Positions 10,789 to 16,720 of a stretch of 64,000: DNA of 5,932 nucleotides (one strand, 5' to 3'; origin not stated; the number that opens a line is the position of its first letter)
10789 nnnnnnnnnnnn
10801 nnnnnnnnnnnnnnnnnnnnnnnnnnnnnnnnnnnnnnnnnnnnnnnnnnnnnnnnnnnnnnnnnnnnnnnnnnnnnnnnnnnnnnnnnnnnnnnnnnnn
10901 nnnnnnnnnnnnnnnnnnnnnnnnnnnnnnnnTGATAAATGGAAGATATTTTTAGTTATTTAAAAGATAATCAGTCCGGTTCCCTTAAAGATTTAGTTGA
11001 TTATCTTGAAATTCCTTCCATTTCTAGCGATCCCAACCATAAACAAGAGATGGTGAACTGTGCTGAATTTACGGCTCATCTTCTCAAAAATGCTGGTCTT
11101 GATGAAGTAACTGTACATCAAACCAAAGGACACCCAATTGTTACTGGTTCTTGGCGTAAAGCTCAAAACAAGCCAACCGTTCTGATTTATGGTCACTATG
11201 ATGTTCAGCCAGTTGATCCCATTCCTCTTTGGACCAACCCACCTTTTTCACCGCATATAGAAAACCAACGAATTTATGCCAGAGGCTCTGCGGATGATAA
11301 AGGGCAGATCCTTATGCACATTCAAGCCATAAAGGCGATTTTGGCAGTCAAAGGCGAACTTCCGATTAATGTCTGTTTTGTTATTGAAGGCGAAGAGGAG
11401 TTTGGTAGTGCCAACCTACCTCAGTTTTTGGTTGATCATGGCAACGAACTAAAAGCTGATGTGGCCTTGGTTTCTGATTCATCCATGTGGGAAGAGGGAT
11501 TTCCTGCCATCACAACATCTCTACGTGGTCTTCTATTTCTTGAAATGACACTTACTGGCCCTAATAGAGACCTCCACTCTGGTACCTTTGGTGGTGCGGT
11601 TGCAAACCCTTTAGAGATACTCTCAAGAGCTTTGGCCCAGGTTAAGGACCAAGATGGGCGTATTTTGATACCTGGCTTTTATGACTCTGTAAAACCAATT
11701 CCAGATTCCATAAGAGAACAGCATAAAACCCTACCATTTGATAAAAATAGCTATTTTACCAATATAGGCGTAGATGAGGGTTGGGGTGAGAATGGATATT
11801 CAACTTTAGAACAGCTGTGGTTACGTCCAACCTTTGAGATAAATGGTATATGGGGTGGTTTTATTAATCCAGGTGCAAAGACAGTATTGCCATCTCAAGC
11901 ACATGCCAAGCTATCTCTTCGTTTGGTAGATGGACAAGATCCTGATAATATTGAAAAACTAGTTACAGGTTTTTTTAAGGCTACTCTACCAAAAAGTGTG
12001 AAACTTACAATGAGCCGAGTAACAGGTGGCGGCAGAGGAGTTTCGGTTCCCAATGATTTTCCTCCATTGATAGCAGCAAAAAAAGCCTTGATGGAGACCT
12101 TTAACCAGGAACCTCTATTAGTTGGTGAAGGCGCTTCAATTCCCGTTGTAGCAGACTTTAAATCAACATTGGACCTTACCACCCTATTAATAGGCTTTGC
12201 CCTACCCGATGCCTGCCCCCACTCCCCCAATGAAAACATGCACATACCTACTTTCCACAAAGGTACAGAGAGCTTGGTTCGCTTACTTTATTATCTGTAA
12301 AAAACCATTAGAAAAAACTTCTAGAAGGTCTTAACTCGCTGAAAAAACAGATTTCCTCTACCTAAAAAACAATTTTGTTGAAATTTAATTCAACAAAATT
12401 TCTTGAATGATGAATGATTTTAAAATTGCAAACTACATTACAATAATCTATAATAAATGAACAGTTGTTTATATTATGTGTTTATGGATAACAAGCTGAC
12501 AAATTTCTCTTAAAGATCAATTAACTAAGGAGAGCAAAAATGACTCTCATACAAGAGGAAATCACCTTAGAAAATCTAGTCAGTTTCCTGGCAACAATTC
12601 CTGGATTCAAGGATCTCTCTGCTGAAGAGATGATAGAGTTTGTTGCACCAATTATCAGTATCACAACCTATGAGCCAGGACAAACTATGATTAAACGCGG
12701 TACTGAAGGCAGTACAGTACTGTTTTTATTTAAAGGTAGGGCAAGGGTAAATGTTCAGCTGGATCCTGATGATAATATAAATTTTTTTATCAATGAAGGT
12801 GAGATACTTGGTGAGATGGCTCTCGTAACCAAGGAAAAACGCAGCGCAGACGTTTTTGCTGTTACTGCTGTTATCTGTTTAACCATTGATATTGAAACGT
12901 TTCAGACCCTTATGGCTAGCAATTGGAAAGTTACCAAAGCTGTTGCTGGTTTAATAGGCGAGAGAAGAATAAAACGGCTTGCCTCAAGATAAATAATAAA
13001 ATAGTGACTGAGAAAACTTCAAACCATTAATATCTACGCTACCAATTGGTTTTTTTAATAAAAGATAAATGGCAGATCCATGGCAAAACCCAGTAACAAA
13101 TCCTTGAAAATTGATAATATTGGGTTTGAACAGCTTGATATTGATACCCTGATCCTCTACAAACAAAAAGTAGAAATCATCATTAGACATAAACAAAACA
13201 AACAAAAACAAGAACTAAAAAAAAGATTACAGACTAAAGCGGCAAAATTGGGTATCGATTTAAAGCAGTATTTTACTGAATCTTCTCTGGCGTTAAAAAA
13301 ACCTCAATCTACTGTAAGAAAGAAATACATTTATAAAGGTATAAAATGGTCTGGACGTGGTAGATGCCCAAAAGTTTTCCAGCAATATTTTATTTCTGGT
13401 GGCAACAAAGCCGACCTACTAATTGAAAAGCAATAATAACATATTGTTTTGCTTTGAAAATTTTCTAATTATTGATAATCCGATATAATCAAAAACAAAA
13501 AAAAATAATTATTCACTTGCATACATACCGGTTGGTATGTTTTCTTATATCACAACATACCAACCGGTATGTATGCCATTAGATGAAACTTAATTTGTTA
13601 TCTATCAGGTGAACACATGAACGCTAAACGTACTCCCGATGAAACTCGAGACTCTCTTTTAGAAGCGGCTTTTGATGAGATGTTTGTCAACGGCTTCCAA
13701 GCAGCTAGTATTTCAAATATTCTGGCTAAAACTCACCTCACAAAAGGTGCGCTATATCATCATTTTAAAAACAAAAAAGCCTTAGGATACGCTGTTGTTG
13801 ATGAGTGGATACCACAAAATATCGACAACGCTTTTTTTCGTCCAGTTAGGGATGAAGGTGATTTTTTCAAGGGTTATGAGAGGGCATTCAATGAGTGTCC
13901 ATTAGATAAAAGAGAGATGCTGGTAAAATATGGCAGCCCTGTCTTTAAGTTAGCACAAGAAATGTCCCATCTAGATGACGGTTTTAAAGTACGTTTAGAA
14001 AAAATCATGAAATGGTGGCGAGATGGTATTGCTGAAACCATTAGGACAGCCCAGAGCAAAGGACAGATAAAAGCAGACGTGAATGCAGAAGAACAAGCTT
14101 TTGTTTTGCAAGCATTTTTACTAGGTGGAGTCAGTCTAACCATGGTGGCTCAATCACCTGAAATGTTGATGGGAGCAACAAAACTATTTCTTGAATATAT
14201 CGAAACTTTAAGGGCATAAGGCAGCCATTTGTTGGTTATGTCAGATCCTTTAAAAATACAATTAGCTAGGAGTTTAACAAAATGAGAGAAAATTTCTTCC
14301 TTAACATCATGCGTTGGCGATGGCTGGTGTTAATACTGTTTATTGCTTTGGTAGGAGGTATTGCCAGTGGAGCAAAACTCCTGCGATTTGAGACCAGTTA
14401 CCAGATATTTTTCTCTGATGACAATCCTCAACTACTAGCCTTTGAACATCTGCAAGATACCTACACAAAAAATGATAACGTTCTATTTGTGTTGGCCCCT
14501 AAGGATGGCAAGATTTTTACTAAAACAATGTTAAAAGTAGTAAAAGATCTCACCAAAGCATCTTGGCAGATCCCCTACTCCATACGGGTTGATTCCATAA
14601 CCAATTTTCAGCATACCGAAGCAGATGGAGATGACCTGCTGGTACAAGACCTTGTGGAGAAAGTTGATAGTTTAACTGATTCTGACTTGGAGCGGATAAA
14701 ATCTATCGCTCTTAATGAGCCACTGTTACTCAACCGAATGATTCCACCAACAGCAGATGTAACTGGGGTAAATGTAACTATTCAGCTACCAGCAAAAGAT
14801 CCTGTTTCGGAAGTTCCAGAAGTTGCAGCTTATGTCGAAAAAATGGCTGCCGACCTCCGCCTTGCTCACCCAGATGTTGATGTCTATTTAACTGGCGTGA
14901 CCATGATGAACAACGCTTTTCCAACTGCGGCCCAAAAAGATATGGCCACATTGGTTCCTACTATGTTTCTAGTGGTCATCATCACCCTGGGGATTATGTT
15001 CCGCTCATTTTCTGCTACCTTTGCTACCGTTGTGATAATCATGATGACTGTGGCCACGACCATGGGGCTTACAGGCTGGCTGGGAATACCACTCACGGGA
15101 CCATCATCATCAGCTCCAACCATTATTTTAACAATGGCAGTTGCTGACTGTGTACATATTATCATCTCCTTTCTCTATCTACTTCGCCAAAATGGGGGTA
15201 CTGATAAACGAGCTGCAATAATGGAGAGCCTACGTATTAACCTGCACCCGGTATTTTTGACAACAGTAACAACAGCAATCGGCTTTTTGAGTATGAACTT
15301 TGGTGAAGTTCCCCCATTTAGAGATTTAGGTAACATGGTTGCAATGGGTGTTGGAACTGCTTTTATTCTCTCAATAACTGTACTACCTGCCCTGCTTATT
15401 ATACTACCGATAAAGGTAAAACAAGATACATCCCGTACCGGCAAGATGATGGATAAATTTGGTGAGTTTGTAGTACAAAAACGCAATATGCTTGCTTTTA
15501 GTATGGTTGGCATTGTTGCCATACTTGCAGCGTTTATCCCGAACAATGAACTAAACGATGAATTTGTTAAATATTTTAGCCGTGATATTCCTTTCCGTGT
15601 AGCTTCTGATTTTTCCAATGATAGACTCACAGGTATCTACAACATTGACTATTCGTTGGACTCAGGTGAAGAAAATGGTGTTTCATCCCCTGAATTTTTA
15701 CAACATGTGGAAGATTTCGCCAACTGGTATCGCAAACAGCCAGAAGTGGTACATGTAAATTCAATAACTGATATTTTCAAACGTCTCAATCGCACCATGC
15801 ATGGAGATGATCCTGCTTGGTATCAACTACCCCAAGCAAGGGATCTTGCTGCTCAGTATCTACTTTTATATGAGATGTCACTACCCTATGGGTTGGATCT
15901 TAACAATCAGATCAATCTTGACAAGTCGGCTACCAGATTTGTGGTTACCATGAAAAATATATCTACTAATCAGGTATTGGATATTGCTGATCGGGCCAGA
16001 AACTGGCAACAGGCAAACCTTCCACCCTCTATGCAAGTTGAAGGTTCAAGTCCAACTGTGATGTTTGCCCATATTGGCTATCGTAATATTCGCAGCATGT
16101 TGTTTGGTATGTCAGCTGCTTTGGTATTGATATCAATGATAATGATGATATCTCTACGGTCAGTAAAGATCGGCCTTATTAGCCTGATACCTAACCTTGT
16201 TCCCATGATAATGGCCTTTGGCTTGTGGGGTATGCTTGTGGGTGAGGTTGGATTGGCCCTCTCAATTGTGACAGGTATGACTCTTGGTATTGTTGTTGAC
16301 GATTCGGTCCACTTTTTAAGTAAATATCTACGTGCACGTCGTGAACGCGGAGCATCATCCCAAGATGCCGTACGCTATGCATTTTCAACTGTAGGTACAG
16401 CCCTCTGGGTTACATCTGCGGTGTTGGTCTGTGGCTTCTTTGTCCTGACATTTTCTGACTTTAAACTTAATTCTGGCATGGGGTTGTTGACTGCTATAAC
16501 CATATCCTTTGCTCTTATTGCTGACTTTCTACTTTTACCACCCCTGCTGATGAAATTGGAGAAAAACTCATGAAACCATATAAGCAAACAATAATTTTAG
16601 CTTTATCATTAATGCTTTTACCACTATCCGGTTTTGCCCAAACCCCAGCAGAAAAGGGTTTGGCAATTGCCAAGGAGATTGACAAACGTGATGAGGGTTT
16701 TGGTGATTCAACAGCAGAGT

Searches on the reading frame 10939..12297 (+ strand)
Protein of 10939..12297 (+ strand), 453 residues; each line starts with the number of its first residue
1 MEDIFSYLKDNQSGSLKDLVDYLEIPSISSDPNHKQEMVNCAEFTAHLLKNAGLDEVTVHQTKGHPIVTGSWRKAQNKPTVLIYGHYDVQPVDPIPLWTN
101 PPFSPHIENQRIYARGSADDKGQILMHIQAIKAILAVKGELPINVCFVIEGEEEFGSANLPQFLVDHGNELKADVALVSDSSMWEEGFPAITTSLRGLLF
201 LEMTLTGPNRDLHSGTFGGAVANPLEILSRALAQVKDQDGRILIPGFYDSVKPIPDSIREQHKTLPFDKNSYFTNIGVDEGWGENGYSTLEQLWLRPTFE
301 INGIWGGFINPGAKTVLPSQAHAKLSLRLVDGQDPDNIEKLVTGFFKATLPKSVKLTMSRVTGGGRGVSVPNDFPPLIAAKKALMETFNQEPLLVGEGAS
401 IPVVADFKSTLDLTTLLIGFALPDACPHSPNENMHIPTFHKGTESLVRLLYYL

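Call 49: search_protein_families(library=pfam, proteins=[window:10939-12297:+], max_evalue=0.00001)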
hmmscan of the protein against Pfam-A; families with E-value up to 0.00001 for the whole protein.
window:10939-12297:+ (453 aa): 2 families
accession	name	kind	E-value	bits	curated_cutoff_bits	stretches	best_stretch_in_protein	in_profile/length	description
PF01546.33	Peptidase_M20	-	1.3e-25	91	24.6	1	82-450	1-204/206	Peptidase family M20/M25/M40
PF07687.19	M20_dimer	-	6e-18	65.2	21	1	201-352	7-105/107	Peptidase dimerisation domain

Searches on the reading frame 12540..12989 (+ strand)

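Call 49: search_protein_families(library=pfam, proteins=[window:12540-12989:+], max_evalue=0.00001)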
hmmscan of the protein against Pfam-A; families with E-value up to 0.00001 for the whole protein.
window:12540-12989:+ (150 aa): 1 family
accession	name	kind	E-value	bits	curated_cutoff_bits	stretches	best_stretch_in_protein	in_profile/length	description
PF00027.35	cNMP_binding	-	2e-15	57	27.5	1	43-128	3-89/89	Cyclic nucleotide-binding domain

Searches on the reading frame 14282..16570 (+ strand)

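Call 50: search_protein_families(library=pfam, proteins=[window:14282-16570:+], max_evalue=0.00001)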
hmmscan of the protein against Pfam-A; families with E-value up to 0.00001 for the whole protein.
window:14282-16570:+ (763 aa): 3 families
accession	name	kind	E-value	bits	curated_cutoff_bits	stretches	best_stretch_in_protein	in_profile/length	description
PF03176.21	MMPL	-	1.2e-35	123.5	20.5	2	157-378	82-305/333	MMPL family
PF00873.25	ACR_tran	-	7.8e-14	50.8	28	2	578-747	308-473/1021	AcrB/AcrD/AcrF family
PF12349.14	Sterol-sensing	-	4.6e-07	30.3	22.3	1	244-374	7-135/153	Sterol-sensing domain of SREBP cleavage-activation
